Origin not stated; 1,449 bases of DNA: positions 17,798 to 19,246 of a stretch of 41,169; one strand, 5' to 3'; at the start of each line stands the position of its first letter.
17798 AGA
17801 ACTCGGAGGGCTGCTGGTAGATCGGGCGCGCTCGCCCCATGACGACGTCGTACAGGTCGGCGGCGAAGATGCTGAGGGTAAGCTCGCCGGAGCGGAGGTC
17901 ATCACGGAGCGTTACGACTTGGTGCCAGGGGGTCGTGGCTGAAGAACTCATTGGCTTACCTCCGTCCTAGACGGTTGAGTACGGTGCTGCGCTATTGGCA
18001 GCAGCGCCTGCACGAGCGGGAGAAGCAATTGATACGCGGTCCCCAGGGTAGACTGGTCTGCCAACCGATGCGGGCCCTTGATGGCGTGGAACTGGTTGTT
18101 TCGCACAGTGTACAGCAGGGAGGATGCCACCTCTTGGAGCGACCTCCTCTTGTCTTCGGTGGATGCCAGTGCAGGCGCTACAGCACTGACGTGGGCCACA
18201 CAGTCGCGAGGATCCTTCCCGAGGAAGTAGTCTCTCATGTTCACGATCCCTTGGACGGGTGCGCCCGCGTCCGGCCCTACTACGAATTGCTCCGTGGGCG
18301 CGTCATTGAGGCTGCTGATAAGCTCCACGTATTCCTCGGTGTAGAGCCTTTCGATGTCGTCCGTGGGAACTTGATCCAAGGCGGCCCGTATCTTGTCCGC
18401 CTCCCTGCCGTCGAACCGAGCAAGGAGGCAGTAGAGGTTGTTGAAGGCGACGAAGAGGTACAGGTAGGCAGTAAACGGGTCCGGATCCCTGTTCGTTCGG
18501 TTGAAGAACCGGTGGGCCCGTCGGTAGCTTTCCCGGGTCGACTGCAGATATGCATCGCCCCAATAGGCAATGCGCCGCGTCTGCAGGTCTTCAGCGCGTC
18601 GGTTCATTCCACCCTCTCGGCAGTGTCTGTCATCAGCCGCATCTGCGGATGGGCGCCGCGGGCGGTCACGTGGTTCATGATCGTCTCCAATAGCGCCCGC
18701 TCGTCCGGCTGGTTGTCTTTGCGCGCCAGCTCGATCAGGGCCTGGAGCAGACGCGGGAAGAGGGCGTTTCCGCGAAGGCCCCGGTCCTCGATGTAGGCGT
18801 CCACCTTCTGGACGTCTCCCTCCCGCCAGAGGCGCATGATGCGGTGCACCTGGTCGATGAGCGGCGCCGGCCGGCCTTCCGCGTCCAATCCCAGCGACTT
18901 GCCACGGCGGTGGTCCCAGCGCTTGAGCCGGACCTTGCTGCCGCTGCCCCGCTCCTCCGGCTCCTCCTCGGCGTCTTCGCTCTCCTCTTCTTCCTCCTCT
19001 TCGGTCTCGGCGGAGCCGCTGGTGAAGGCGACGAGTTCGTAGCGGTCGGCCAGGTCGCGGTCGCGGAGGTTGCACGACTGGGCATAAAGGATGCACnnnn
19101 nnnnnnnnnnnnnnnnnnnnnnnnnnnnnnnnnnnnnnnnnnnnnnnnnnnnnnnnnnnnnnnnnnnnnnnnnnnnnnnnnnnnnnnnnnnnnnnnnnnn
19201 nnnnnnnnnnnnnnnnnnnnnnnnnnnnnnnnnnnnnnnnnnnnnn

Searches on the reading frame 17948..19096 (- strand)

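Call 8: search_protein_families(library=pfam, proteins=[window:17948-19096:-], max_evalue=0.001)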
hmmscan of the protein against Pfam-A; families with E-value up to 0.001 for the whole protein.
window:17948-19096:- (382 aa): 0 families

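Call 9: search_protein_families(library=padloc, proteins=[window:17948-19096:-], max_evalue=0.00001)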
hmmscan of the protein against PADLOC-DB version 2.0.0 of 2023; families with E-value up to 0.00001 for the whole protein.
window:17948-19096:- (382 aa): 0 families

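Call 55: search_protein_families(library=pfam, proteins=[window:17948-19096:-], max_evalue=0.05)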
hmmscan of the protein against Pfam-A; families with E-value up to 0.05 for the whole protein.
window:17948-19096:- (382 aa): 1 family
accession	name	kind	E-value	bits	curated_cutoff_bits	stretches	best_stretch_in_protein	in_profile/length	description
PF17419.7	MauJ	-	0.048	15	28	0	194-325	1-105/116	Methylamine utilization protein MauJ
